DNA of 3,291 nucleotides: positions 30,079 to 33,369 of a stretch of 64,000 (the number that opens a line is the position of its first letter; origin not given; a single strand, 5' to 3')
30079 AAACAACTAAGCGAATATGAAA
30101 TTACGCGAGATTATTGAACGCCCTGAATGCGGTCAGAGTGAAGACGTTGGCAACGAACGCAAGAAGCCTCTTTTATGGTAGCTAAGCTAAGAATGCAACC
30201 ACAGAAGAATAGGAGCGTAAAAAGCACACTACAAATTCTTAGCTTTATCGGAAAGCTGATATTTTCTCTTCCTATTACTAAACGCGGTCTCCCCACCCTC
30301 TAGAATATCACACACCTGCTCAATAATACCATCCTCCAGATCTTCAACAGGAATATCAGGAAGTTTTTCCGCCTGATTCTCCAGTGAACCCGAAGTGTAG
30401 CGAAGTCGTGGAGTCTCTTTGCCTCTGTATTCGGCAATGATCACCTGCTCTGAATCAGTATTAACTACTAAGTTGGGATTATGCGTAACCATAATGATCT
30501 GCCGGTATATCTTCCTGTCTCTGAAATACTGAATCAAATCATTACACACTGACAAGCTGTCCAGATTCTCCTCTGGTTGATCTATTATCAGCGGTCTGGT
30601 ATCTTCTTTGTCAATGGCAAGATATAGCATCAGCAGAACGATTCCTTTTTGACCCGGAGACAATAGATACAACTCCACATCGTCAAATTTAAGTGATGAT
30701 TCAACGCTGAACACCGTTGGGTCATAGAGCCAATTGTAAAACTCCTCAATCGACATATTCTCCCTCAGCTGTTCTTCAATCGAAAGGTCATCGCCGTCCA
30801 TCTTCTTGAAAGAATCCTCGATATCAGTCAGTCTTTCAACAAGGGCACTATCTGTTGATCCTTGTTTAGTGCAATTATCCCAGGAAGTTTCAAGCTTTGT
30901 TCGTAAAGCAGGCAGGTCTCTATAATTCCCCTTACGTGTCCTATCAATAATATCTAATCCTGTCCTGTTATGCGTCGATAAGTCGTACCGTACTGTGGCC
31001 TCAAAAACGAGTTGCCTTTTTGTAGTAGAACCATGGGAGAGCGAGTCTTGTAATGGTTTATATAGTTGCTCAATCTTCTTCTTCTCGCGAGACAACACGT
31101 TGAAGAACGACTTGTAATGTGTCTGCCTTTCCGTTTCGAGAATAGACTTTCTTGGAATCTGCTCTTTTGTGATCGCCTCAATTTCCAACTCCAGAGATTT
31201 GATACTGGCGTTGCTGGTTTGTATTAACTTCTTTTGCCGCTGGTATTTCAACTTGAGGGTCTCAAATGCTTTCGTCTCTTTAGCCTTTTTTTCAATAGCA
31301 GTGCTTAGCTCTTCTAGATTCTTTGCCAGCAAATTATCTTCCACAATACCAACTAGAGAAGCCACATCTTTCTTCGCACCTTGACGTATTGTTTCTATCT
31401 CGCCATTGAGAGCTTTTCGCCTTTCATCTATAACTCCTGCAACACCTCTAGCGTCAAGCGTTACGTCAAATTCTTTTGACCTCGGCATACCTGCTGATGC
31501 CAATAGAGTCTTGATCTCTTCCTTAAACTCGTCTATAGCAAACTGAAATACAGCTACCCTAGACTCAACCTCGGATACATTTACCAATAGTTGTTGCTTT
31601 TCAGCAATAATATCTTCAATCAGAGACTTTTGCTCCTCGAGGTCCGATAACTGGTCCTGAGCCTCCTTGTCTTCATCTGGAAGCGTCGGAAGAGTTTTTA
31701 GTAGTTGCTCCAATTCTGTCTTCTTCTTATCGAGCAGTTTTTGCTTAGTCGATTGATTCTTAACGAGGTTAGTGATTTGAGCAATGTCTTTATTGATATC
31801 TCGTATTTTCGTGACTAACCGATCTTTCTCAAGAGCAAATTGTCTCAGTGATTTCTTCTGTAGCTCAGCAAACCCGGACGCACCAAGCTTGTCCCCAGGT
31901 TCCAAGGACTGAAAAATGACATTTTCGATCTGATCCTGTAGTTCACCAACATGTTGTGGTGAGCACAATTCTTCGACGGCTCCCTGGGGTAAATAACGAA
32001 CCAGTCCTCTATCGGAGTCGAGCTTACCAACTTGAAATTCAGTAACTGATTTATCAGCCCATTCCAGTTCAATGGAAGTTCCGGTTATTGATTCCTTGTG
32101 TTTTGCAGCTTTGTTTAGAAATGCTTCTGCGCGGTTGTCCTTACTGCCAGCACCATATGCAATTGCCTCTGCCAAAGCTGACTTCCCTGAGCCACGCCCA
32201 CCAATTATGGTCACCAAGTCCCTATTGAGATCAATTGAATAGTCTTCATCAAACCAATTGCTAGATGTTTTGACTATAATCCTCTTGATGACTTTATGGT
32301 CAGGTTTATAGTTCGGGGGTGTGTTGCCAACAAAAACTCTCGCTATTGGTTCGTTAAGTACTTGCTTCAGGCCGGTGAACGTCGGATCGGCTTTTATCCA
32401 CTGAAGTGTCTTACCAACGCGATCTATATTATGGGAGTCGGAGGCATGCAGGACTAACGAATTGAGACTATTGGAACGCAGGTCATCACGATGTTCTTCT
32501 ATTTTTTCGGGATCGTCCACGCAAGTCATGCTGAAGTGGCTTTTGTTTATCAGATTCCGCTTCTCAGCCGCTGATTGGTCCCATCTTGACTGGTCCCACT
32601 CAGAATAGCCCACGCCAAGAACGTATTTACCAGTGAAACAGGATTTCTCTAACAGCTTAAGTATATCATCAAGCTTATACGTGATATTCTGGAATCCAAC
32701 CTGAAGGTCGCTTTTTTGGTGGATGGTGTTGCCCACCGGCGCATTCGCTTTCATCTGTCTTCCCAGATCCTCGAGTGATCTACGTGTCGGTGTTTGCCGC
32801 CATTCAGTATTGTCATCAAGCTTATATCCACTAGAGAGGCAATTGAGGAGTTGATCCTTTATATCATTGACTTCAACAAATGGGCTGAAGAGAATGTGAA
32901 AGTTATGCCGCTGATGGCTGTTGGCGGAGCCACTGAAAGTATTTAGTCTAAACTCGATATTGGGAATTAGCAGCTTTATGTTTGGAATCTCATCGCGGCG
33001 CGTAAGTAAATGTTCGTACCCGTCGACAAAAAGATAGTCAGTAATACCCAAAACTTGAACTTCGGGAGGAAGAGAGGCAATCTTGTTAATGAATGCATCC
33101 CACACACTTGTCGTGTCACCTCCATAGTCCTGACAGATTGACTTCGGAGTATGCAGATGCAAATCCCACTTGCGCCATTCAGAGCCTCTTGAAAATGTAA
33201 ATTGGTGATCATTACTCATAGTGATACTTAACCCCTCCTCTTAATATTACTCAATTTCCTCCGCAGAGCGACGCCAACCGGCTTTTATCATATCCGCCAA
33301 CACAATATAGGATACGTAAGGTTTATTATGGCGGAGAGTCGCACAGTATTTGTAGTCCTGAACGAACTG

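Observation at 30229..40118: Four-gene coupled operon (PLD-SNF2 helicase, PglX/Eco57I-like methyltransferase, 68-aa protein, PHP-ABC/SMC ATPase): candidate composite defence system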

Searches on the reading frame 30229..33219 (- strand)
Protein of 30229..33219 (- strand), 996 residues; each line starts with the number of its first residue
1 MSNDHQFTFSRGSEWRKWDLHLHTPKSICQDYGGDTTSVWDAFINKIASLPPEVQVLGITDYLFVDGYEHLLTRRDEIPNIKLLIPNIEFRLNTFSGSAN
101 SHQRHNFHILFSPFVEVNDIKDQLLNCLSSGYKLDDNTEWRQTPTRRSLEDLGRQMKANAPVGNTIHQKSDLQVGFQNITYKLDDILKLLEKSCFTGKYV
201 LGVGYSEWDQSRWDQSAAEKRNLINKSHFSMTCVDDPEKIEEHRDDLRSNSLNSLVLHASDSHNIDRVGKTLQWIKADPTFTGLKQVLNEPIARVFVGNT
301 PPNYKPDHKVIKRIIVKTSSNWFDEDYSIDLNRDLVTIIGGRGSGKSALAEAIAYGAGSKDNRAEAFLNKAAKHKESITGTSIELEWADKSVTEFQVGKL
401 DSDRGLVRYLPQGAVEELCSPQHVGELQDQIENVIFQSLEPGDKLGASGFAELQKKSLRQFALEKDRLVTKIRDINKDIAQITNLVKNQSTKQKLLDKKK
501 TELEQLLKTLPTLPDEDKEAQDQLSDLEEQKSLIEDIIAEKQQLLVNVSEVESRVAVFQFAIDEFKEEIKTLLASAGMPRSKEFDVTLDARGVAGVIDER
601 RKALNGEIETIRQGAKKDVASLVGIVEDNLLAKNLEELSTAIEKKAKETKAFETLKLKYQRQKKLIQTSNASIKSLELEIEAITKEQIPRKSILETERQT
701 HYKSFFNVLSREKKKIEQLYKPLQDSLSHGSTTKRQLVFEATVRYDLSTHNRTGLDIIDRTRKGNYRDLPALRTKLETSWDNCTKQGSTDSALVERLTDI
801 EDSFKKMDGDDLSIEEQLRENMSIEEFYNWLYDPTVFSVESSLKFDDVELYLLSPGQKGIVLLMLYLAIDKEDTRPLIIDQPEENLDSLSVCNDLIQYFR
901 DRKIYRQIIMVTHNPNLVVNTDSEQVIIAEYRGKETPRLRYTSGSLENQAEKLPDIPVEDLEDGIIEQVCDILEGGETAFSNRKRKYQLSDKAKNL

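Call 3: search_protein_families(library=pfam, proteins=[window:30229-33219:-], max_evalue=0.01)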
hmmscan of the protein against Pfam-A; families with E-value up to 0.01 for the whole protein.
window:30229-33219:- (996 aa): 3 families
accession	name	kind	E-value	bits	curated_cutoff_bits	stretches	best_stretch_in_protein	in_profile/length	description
PF02463.25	SMC_N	-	1e-10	41.9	40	2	311-363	2-54/220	RecF/RecN/SMC N terminal domain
PF13476.12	AAA_23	-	1.5e-09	39.2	27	1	325-545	11-197/201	AAA domain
PF13304.12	AAA_21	-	2.7e-07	31.4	27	1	799-918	198-303/304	AAA domain, putative AbiEii toxin, Type IV TA system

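Call 4: search_protein_families(library=padloc, proteins=[window:30229-33219:-], max_evalue=0.01)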
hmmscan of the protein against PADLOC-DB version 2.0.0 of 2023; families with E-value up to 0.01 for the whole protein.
window:30229-33219:- (996 aa): 12 families
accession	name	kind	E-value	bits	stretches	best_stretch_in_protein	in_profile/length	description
PDLC02208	Ppl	-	6.8e-23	78.7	2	849-983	773-888/894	-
PDLC04135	mad3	-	2.4e-13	48.4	2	630-933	139-342/374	mads_3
PDLC03859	LmuB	-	1.3e-11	42.4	2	311-392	5-77/611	-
PDLC02335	AbiLi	-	4.1e-09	34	1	671-932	108-254/326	AbiLi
PDLC02980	AriA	-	2e-07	29.3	1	846-918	231-303/304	-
PDLC04164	AriA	-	4.9e-07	27.6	1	835-927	154-245/253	-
PDLC02979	AriA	-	2.7e-06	25.4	1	630-918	110-373/373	-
PDLC04182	HEC-01A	-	7.6e-06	23.1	1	863-929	294-362/406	-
PDLC04140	mad8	-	7.7e-05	20.3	1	326-438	19-114/314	mads_8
PDLC03865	LmuB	-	0.0022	14.3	0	316-375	15-76/1007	-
PDLC03863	LmuB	-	0.0033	14.2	1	311-391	5-76/610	-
PDLC04174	HEC-01A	-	0.0034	14.7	0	860-947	155-241/264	-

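Call 5: search_protein_families(library=ncbifam, proteins=[window:30229-33219:-], max_evalue=0.01)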
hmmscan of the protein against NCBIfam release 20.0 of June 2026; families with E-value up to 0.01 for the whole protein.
window:30229-33219:- (996 aa): 9 families
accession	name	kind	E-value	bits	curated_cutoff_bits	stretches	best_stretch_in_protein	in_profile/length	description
NF045780.1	TrlF_fam_ATP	equivalog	5.2e-167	558.3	350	1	11-988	1-944/944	TrlF family AAA-like ATPase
NF045781.1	Spaf1101_AAA_ATP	equivalog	3.7e-43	148.1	475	2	852-988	711-833/836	Spaf_1101 family AAA-like ATPase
NF042955.1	Ppl_antiphage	equivalog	1.4e-28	99.4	1000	2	847-983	761-878/882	anti-phage protein Ppl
TIGR04521.1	ECF_ATPase_2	equivalog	3.5e-05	23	330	0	849-928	141-218/279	energy-coupling factor transporter ATPase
NF040873.1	AztA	equivalog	0.0013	18.3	220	0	334-354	19-39/191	zinc ABC transporter ATP-binding protein AztA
TIGR02168.1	SMC_prok_B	equivalog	0.0018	16.1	567.35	0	323-355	13-45/1181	chromosome segregation protein SMC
NF003034.1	PRK03918.1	equivalog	0.0034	15.4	700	0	330-389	20-79/878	DNA double-strand break repair ATPase Rad50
NF047515.1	SpiroCoCo_C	equivalog_domain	0.005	16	125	1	470-572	90-192/313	SpiroCoCo family coiled-coil protein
NF052589.1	ArlH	equivalog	0.0074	16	215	0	335-365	22-52/229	archaellum protein ArlH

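Call 11: find_homologous_proteins(query=window:30229-33219:-, max_evalue=1e-10)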
Query window:30229-33219:- (996 aa): 3491 proteins with E <= 1e-10 among 8000 candidates; the best 120 are listed.
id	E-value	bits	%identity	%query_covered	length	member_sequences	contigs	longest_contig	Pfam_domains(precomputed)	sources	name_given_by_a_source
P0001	0.0e+0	2226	100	100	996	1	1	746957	PF13476.13,PF02463.26,PF13304.13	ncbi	ncbi:MAG: TrlF family AAA-like ATPase [Candidatus Zixiibacteriota bacterium]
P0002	0.0e+0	1510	68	100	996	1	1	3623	PF13476.13,PF02463.26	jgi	-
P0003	0.0e+0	1374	61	99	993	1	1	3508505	PF13476.13,PF02463.26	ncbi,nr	ncbi:putative ATPase involved in DNA repair [Candidatus Zixiibacteriota bacterium]|nr:putative ATPas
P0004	0.0e+0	1368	70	89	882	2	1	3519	PF13476.13,PF02463.26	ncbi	ncbi:MAG: TrlF family AAA-like ATPase, partial [Candidatus Hodarchaeales archaeon]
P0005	0.0e+0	1348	60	99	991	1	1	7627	PF27605.1,PF02463.26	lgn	-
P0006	0.0e+0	1347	61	99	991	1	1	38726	PF13476.13,PF02463.26,PF13304.13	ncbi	-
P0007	0.0e+0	1344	60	99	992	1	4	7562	PF13476.13,PF27605.1,PF02463.26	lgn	-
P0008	0.0e+0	1342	60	99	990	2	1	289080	PF13476.13,PF02463.26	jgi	jgi:ABC-type Mn2+/Zn2+ transport system ATPase subunit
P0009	0.0e+0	1340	60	99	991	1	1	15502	PF13476.13,PF27605.1,PF02463.26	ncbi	-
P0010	0.0e+0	1338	60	99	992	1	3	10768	PF13476.13,PF02463.26,PF13304.13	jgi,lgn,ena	jgi:ABC-type Mn2+/Zn2+ transport system ATPase subunit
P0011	0.0e+0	1337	60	99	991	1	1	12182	PF13476.13,PF27605.1,PF02463.26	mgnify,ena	mgnify:CR=1 FL=1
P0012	0.0e+0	1335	60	99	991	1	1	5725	PF13476.13,PF02463.26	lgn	-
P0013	0.0e+0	1335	60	99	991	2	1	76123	PF13476.13,PF02463.26,PF13304.13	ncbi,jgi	ncbi:MAG: AAA family ATPase [Candidatus Paceibacterota bacterium]|jgi:ABC-type lipoprotein export sy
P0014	0.0e+0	1332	59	99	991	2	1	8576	PF13476.13,PF27605.1,PF02463.26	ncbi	-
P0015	0.0e+0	1331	59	99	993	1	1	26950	PF13476.13,PF02463.26,PF13304.13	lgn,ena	-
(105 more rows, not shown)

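Call 12: find_related_loci(query=window:30229-33219:-, collection=genome_contigs, flank=10000)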
Query window:30229-33219:- (996 aa) in genome_contigs; peptide patterns used: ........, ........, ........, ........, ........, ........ (x = any residue, [..] = any of these).
600 stretches matched a pattern (row limit reached: there are more); 515 encode a relative of the query (tblastn E <= 1e-3); the best 80 are kept; 80 distinct loci.
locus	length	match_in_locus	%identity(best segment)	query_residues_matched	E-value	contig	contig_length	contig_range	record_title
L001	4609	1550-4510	58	9-995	0e+0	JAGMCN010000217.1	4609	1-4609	MAG: candidate division WOR-3 bacterium isolate RS_17_16 ZL495.bin.16.fa_217, whole genome shotgun sequence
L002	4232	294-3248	58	10-994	0e+0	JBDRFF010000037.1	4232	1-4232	MAG: Candidatus Omnitrophota bacterium isolate MEGAHIT-group-1.354 k141_10114094, whole genome shotgun sequence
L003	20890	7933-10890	59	9-994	0e+0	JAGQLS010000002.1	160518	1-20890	MAG: Candidatus Woesebacteria bacterium isolate HKST-UBA22 NODE_2_length_160518_cov_5.540691, whole genome shotgun seque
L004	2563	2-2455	51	170-990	0e+0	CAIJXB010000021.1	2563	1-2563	MAG: uncultured Chlamydiae bacterium isolate MJ-time_bin-9202 genome assembly, contig: bin-9202:21/68, whole genome shot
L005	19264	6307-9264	60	9-994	0e+0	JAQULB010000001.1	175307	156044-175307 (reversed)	MAG: Candidatus Paceibacterota bacterium isolate STD1_120 NODE_145_length_175307_cov_6.019460_Sandtown_D1, whole genome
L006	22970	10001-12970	60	1-994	0e+0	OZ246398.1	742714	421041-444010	MAG: uncultured Candidatus Saccharibacteria bacterium isolate SRP292972_co1_38 genome assembly, chromosome: 1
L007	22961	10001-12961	35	9-989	5e-175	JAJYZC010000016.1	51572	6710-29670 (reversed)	MAG: Acidobacteria bacterium isolate FK5.bin103 NODE_640_length_51572_cov_6.115871, whole genome shotgun sequence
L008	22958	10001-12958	35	8-991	6e-173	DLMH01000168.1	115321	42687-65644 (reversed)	MAG TPA_asm: Candidatus Acidiferrum typicum isolate UBA7541 UBA7541_contig_317, whole genome shotgun sequence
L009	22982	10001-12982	35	6-989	4e-167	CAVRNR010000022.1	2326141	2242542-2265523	MAG: Bryobacterales bacterium isolate MFD01231.bin.1.36 genome assembly, contig: contig_8940, whole genome shotgun seque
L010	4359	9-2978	35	9-990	3e-165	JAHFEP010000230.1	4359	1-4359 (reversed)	MAG: Nitrospirae bacterium isolate nzgw271 NODE_54718_length_4360_cov_3.376504, whole genome shotgun sequence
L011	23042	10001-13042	32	6-988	1e-140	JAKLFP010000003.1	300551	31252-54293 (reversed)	MAG: Candidatus Omnitrophota bacterium isolate RA.bin19 RA.bin19_3, whole genome shotgun sequence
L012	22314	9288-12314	30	9-992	3e-132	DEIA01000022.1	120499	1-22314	MAG TPA_asm: Flammeovirgaceae bacterium UBA2786 UBA2786_contig_111, whole genome shotgun sequence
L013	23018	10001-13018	33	10-987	5e-131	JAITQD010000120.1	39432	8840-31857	MAG: Azoarcus sp. isolate Pq454_bin56 k119_1975943, whole genome shotgun sequence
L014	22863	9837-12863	31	7-989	5e-130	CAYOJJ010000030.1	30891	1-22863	MAG TPA_asm: uncultured Alphaproteobacteria bacterium isolate SRP262948_co1_66 genome assembly, contig: NODE_1330_length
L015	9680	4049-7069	32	9-987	6e-126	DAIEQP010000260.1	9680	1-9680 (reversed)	MAG TPA_asm: Ignavibacteria bacterium isolate clean1190 k141_684693, whole genome shotgun sequence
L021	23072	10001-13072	29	1-988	3e-118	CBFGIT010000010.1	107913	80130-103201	MAG: candidate division WOR-3 bacterium isolate JZ-4_202302_bins_70.1 genome assembly, contig: NODE_10_length_107913_cov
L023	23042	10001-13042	31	9-987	4e-118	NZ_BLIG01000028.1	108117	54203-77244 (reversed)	Alteromonas sp. KUL106 sequence028, whole genome shotgun sequence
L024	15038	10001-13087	30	1-989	2e-118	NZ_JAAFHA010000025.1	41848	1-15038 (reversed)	MAG: Rhodoferax sp. isolate Bin2_7 scaffold_357, whole genome shotgun sequence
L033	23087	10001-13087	30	1-989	8e-111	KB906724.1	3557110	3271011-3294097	Oxalobacteraceae bacterium AB_14 genomic scaffold OxaIDRAFT_scaffold00001.1, whole genome shotgun sequence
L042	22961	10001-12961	30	12-989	4e-105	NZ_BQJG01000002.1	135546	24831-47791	MAG: Hyphococcus sp. isolate DHS20C04 sequence002, whole genome shotgun sequence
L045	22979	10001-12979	30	1-990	4e-104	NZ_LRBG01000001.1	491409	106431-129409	Paraburkholderia monticola strain JC2948 10.BMJC2948.1.00001, whole genome shotgun sequence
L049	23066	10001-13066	29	8-989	6e-102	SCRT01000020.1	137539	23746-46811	MAG: Nevskiaceae bacterium isolate FW106-02_bin.14 FW106-02_bin.14-18307, whole genome shotgun sequence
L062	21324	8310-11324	30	9-992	1e-97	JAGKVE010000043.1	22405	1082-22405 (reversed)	MAG: Bacteroidia bacterium isolate pig5.17 pig5_17_313, whole genome shotgun sequence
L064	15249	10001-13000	30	9-987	1e-96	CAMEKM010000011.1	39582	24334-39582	MAG: uncultured Bacteroidales bacterium isolate SRR15057930_bin.20_metaWRAP_v1.3_MAG genome assembly, contig: ERZ1040743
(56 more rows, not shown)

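Call 22: search_protein_families(library=pfam, proteins=[L045:5889-7121:+, L049:8481-9809:+, L021:5588-7273:+, L012:14693-17326:+, L011:6697-9852:+, L042:8658-9914:+, L033:3473-4582:+, L003:10969-12642:-], max_evalue=0.001)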
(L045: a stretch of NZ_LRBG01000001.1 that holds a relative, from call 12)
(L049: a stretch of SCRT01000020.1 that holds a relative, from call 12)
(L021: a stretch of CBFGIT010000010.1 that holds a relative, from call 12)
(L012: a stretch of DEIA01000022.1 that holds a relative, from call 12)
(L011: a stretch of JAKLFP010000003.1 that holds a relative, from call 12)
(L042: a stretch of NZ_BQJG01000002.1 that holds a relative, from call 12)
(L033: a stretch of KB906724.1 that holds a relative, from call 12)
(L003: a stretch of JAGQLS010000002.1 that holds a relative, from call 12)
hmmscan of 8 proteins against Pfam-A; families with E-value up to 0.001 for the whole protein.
L045:5889-7121:+ (410 aa): 3 families
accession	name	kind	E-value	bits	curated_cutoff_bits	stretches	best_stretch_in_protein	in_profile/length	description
PF13356.12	Arm-DNA-bind_3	-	5.1e-24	84.7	27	1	24-95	16-83/83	Arm DNA-binding domain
PF22022.2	Phage_int_M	-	4.5e-16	59.3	27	1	107-200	1-95/96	Phage integrase central domain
PF00589.27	Phage_integrase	-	1.3e-14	54.8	27.1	1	231-376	21-167/172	Phage integrase family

L049:8481-9809:+ (442 aa): 1 family
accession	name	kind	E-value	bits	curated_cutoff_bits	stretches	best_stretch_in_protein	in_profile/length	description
PF01420.25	Methylase_S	-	1.1e-17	65.1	22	2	236-355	1-109/168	Type I restriction modification DNA specificity domain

L021:5588-7273:+ (561 aa): 1 family
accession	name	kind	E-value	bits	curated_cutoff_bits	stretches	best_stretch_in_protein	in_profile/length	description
PF01555.25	N6_N4_Mtase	-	6.9e-36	124.7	26.7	1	85-403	1-214/221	DNA methylase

L012:14693-17326:+ (877 aa): 2 families
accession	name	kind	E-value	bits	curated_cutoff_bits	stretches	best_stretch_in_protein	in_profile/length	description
PF04851.21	ResIII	-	3.6e-18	66.5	22.5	1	5-246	2-163/164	Type III restriction enzyme, res subunit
PF00270.35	DEAD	-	6.7e-06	26.4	26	1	67-160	16-106/167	DEAD/DEAH box helicase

L011:6697-9852:+ (1051 aa): 7 families
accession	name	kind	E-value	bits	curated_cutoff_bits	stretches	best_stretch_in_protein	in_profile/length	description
PF12008.13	EcoR124_C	-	7.2e-69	232.7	23.1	1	783-1043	1-260/260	Type I restriction and modification enzyme - subunit R C terminal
PF22679.2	T1R_D3-like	-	3.7e-60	203.3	27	1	597-762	2-158/158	Type I restriction enzyme subunit R domain 3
PF18766.7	SWI2_SNF2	-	2.4e-56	191.3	26.7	1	328-555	1-204/221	SWI2/SNF2 ATPase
PF04313.20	HSDR_N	-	2.1e-42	145.7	25.1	1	67-256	2-197/198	Type I restriction enzyme R protein N terminus (HSDR_N)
PF04851.21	ResIII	-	6e-39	134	22.5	1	324-492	3-163/164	Type III restriction enzyme, res subunit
PF00270.35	DEAD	-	4.7e-10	39.9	26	1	361-492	22-161/167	DEAD/DEAH box helicase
PF13588.12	HSDR_N_2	-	8e-05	23.1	25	1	172-262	24-107/110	Type I restriction enzyme R protein N terminus (HSDR_N)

L042:8658-9914:+ (418 aa): 3 families
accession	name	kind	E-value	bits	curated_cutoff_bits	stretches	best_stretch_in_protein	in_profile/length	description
PF07804.18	HipA_C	-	6.3e-54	183.3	30.5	1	148-380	1-210/213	HipA-like C-terminal domain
PF13657.11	Couple_hipA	-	5.3e-25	88.2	22.5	1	5-103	1-98/99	HipA N-terminal domain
PF14520.12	HHH_5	-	0.00039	21.3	27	0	332-366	10-46/57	Helix-hairpin-helix domain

L033:3473-4582:+ (369 aa): 4 families
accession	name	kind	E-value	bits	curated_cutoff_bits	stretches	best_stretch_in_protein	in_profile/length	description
PF00005.33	ABC_tran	-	3.3e-34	118.9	25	1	19-161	1-136/137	ABC transporter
PF17912.7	OB_MalK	-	4.1e-11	44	27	1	243-295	1-53/53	MalK OB fold domain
PF08402.16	TOBE_2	-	1.7e-10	41.3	21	1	288-356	1-76/76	TOBE domain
PF20703.3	nSTAND1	-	0.00067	19.8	27.1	1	25-53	29-59/379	Novel STAND NTPase 1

L003:10969-12642:- (557 aa): 2 families
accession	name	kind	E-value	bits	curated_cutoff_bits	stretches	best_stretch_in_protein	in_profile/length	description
PF00239.26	Resolvase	-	2.7e-20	73.4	23.3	1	4-153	2-143/145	Resolvase, N terminal domain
PF07508.19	Recombinase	-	6.7e-16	58.8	21.1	1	180-265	3-101/102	Recombinase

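Call 35: find_encoding_contigs(protein=P0003, flank=9000, max_places=2)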
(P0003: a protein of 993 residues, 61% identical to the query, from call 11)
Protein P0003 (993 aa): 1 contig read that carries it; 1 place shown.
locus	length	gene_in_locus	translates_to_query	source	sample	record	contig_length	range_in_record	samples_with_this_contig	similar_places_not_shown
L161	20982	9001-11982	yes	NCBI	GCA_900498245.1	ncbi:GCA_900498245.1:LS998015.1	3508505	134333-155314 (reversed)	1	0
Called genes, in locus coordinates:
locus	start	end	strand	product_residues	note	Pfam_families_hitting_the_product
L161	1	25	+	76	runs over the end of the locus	-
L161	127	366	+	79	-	-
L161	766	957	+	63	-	-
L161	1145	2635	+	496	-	-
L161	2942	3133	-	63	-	-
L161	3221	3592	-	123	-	-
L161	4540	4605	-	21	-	-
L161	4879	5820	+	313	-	PF02899:Phage_int_SAM_1 (faint), PF00589:Phage_integrase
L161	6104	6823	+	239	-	PF24167:DUF7411 (faint)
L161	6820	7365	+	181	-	-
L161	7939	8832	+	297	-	PF13495:Phage_int_SAM_4, PF00589:Phage_integrase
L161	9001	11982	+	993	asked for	PF13476:AAA_23, PF02463:SMC_N (weak)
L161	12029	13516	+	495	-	PF11074:DUF2779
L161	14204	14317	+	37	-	-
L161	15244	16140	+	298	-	PF13495:Phage_int_SAM_4, PF00589:Phage_integrase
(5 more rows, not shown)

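Call 51: search_protein_families(library=pfam, alignment_id=A2, max_evalue=0.0001)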
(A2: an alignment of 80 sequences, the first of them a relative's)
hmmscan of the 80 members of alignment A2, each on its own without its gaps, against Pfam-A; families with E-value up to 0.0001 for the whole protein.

A. member 1, L001:219-1541:+ (441 aa): 1 family
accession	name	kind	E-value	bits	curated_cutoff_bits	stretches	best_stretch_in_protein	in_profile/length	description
PF01420.25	Methylase_S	-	7.4e-40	137.3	22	2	242-409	1-154/168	Type I restriction modification DNA specificity domain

B. families by the number of members that match (of 80 scanned): 103 families (the first 25 are shown)
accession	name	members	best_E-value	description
PF04851.21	ResIII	8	6e-39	Type III restriction enzyme, res subunit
PF18766.7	SWI2_SNF2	6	1.8e-76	SWI2/SNF2 ATPase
PF01555.25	N6_N4_Mtase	6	4e-46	DNA methylase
PF00270.35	DEAD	6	6.2e-11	DEAD/DEAH box helicase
PF04313.20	HSDR_N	4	2.7e-51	Type I restriction enzyme R protein N terminus (HSDR_N)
PF22679.2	T1R_D3-like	3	3.7e-60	Type I restriction enzyme subunit R domain 3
PF01420.25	Methylase_S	3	7.4e-40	Type I restriction modification DNA specificity domain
PF00271.37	Helicase_C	3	6e-19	Helicase conserved C-terminal domain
PF08463.15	EcoEI_R_C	2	4.6e-33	EcoEI R protein C-terminal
PF13175.12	AAA_15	2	1.1e-18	AAA ATPase domain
PF13304.12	AAA_21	2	3.6e-17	AAA domain, putative AbiEii toxin, Type IV TA system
PF02463.25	SMC_N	2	6.1e-10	RecF/RecN/SMC N terminal domain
PF13476.12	AAA_23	2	1.6e-08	AAA domain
PF13514.12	AAA_27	2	5.2e-06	AAA domain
PF13588.12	HSDR_N_2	2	4.3e-05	Type I restriction enzyme R protein N terminus (HSDR_N)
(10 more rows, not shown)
